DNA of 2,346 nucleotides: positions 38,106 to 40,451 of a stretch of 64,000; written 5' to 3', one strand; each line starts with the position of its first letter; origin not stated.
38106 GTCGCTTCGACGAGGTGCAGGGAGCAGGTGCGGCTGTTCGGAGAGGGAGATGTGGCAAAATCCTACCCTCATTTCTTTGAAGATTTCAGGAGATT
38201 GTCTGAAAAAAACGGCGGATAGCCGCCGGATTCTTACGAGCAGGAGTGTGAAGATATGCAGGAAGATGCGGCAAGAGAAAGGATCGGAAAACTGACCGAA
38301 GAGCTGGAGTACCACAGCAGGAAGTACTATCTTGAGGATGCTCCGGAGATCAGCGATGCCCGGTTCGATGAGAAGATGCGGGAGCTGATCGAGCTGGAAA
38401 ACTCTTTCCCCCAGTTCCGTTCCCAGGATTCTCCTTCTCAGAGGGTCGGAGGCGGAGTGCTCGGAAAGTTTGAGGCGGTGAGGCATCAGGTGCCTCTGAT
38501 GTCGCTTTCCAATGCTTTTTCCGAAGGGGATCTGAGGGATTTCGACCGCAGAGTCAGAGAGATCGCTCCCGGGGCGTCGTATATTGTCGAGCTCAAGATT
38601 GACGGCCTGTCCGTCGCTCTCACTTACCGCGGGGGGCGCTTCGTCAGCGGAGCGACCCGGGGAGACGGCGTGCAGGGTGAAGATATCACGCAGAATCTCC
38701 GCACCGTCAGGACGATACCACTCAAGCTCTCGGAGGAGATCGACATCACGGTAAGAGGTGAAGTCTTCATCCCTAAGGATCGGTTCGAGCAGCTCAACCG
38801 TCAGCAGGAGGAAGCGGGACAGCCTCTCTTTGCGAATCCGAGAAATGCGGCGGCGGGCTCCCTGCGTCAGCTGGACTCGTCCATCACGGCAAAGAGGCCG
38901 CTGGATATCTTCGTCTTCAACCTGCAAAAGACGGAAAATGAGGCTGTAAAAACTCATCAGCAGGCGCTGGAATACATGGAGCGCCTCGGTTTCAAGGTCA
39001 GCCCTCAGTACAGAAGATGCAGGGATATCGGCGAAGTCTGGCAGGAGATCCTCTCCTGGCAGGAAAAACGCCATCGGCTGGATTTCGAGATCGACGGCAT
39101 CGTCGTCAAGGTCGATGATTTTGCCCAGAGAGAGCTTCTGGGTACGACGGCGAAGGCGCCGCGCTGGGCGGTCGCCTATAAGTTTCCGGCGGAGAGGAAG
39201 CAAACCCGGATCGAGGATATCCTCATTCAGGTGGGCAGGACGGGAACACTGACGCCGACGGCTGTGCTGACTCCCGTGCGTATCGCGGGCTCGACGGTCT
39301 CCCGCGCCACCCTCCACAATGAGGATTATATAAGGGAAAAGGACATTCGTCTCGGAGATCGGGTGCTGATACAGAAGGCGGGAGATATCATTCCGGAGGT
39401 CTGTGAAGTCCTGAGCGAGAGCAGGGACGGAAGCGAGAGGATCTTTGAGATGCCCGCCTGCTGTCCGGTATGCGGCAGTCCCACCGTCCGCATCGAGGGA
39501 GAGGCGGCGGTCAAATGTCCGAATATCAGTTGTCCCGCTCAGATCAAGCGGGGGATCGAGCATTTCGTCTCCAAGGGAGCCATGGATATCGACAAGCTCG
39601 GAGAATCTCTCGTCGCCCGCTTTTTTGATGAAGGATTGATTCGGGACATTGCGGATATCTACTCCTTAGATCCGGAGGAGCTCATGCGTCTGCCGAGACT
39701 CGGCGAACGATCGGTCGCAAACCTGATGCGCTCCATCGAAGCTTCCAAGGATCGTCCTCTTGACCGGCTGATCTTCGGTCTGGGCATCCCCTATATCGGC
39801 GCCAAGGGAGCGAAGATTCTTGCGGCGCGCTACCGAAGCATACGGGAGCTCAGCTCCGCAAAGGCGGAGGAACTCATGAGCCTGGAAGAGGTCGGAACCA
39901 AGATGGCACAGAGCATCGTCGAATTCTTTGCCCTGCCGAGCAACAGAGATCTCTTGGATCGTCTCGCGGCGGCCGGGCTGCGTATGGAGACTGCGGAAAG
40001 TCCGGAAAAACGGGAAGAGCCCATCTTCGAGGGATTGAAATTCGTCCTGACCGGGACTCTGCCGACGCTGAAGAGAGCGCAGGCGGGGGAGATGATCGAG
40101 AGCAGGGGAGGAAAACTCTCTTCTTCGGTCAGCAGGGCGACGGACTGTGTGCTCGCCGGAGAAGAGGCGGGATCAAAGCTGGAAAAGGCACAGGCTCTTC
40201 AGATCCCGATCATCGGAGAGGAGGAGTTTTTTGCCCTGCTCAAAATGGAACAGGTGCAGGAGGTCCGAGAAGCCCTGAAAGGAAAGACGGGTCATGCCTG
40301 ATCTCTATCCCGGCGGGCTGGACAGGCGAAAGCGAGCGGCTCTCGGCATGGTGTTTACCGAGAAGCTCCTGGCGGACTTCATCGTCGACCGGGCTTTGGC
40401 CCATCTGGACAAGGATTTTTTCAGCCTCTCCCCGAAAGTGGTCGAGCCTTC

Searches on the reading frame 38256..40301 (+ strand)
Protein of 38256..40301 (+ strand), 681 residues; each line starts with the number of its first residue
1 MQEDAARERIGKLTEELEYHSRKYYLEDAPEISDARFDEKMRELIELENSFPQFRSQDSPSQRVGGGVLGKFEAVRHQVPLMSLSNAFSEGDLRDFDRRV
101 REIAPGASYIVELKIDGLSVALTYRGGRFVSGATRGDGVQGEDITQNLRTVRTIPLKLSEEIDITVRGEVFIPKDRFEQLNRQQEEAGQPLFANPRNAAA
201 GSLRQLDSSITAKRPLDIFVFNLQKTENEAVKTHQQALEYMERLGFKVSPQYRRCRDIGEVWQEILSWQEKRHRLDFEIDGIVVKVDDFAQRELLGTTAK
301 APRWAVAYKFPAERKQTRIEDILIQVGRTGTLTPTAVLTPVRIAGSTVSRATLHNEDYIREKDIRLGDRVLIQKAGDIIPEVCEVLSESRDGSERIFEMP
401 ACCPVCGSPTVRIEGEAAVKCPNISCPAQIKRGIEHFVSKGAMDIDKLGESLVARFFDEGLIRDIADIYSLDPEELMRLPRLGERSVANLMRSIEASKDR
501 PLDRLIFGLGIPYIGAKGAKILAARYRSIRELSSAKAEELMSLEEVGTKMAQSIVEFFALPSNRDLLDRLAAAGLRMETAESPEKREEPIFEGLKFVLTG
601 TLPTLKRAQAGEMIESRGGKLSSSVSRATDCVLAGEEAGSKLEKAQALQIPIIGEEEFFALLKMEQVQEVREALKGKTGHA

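Call 35: find_homologous_proteins(query=window:38256-40301:+, max_evalue=1e-100)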
Query window:38256-40301:+ (681 aa): 8000 proteins with E <= 1e-100 among 8000 candidates; the best 120 are listed.
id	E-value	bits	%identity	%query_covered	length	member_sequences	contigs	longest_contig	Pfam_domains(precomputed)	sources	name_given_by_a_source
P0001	0.0e+0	1458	97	100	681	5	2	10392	PF12826.14,PF03120.23,PF14520.13,PF01653.24,PF00533.34,PF03119.22,PF22745.3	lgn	-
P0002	0.0e+0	1077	71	100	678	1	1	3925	PF12826.14,PF03120.23,PF14520.13,PF01653.24,PF00533.34,PF03119.22,PF16589.13,PF00633.30,PF22745.3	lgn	-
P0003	0.0e+0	1052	70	99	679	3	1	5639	PF12826.14,PF03120.23,PF14520.13,PF01653.24,PF09414.16,PF00533.34,PF03119.22,PF16589.13,PF22745.3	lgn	-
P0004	0.0e+0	1032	69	99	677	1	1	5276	PF12826.14,PF03120.23,PF14520.13,PF01653.24,PF00533.34,PF03119.22,PF16589.13,PF22745.3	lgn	-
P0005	0.0e+0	1031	69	99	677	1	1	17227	PF12826.14,PF03120.23,PF14520.13,PF01653.24,PF00533.34,PF03119.22,PF16589.13,PF22745.3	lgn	-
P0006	0.0e+0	1031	69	99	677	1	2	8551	PF12826.14,PF03120.23,PF14520.13,PF01653.24,PF00533.34,PF03119.22,PF16589.13,PF22745.3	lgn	-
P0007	0.0e+0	1030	69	99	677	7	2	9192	PF12826.14,PF03120.23,PF14520.13,PF01653.24,PF00533.34,PF03119.22,PF16589.13,PF22745.3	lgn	-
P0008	0.0e+0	1026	68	99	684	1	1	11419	PF12826.14,PF03120.23,PF14520.13,PF01653.24,PF00533.34,PF03119.22,PF16589.13,PF00633.30,PF22745.3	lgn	-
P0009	1.4e-274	931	62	98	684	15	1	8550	PF12826.14,PF03120.23,PF14520.13,PF01653.24,PF00533.34,PF03119.22,PF22745.3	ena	-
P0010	8.5e-273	925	62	98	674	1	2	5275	PF12826.14,PF03120.23,PF14520.13,PF01653.24,PF00533.34,PF03119.22,PF16589.13,PF00633.30,PF22745.3,PF12738.14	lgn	-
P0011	6.5e-272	922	61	99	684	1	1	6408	PF12826.14,PF03120.23,PF14520.13,PF01653.24,PF00533.34,PF03119.22,PF16589.13,PF00633.30,PF22745.3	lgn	-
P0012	1.4e-271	921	62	99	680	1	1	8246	PF12826.14,PF03120.23,PF14520.13,PF01653.24,PF09414.16,PF00533.34,PF03119.22,PF00633.30,PF22745.3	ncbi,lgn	-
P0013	1.5e-271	921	61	99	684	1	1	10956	PF12826.14,PF03120.23,PF14520.13,PF01653.24,PF00533.34,PF03119.22,PF16589.13,PF00633.30,PF22745.3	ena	-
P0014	1.5e-271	921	61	99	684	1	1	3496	PF12826.14,PF03120.23,PF14520.13,PF01653.24,PF00533.34,PF03119.22,PF16589.13,PF00633.30,PF22745.3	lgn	-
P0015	2.0e-271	920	61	99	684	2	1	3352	PF12826.14,PF03120.23,PF14520.13,PF01653.24,PF00533.34,PF03119.22,PF16589.13,PF00633.30,PF22745.3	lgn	-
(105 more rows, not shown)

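Call 36: find_encoding_contigs(protein=P0001, flank=10000, max_places=10)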
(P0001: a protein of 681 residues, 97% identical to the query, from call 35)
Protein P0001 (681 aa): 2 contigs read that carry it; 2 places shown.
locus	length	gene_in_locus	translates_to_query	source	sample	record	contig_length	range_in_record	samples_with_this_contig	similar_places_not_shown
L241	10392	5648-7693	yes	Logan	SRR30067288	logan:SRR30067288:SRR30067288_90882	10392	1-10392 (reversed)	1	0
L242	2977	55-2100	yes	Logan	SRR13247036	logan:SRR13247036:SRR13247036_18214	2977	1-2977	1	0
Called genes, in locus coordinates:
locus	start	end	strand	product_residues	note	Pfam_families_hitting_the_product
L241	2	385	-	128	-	?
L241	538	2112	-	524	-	-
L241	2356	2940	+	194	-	PF02223:Thymidylate_kin, PF13521:AAA_28 (weak)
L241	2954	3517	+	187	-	-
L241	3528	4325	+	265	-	-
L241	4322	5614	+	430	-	PF00275:EPSP_synthase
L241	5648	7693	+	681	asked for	PF22745:Nlig-Ia, PF01653:DNA_ligase_aden, PF03120:OB_DNA_ligase, PF03119:DNA_ligase_ZBD, PF12826:HHH_2, PF14520:HHH_5 (weak), PF00533:BRCT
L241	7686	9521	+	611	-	PF20473:MmeI_Mtase (faint), PF07669:Eco57I, PF12950:TaqI_C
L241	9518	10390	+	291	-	?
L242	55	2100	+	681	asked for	PF22745:Nlig-Ia, PF01653:DNA_ligase_aden, PF03120:OB_DNA_ligase, PF03119:DNA_ligase_ZBD, PF12826:HHH_2, PF14520:HHH_5 (weak), PF00533:BRCT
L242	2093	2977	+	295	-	?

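Call 66: find_encoding_contigs(protein=P0005, flank=10000, max_places=5)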
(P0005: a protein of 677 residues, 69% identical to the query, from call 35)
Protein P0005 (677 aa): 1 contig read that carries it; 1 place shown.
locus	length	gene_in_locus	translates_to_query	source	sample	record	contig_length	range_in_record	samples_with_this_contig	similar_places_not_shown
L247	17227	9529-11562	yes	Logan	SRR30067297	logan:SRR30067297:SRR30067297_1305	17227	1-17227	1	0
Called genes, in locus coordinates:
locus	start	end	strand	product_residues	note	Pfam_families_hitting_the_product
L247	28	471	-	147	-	PF00581:Rhodanese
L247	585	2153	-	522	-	PF00496:SBP_bac_5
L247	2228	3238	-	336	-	PF12698:ABC2_membrane_3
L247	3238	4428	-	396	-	PF12698:ABC2_membrane_3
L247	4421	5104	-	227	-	PF00005:ABC_tran, PF13304:AAA_21 (faint)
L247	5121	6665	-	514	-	-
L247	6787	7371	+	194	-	PF01712:dNK (weak), PF02223:Thymidylate_kin, PF13521:AAA_28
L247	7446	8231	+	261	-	-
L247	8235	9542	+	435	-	PF00275:EPSP_synthase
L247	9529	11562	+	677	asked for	PF22745:Nlig-Ia, PF01653:DNA_ligase_aden, PF03120:OB_DNA_ligase, PF03119:DNA_ligase_ZBD, PF12826:HHH_2, PF14520:HHH_5 (weak), PF00533:BRCT, PF16589:BRCT_2 (weak)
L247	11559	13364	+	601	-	PF02384:N6_Mtase, PF07669:Eco57I, PF12950:TaqI_C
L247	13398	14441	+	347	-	PF03601:Cons_hypoth698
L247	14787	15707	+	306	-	PF19300:BPD_transp_1_N (weak), PF00528:BPD_transp_1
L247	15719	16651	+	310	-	PF12911:OppC_N, PF00528:BPD_transp_1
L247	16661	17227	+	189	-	?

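Call 67: find_encoding_contigs(protein=P0008, flank=10000, max_places=5)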
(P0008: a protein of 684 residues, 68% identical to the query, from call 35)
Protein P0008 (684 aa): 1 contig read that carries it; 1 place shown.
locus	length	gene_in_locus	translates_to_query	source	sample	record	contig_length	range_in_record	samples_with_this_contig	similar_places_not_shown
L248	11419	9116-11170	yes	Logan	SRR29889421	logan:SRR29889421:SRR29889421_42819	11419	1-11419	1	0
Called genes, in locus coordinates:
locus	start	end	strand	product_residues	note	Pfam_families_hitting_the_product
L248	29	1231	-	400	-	PF12698:ABC2_membrane_3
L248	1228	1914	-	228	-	PF00005:ABC_tran, PF13304:AAA_21 (faint)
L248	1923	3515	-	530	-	-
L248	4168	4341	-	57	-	-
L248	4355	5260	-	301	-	PF06414:Zeta_toxin, PF13671:AAA_33 (weak)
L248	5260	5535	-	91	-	PF08998:Epsilon_antitox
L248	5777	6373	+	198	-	PF01712:dNK (weak), PF02223:Thymidylate_kin, PF13521:AAA_28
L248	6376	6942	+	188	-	-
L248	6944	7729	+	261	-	-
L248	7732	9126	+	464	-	PF00275:EPSP_synthase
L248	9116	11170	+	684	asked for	PF22745:Nlig-Ia, PF01653:DNA_ligase_aden, PF03120:OB_DNA_ligase, PF03119:DNA_ligase_ZBD, PF12826:HHH_2, PF14520:HHH_5 (weak), PF00533:BRCT, PF16589:BRCT_2 (weak), +1 more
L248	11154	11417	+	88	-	?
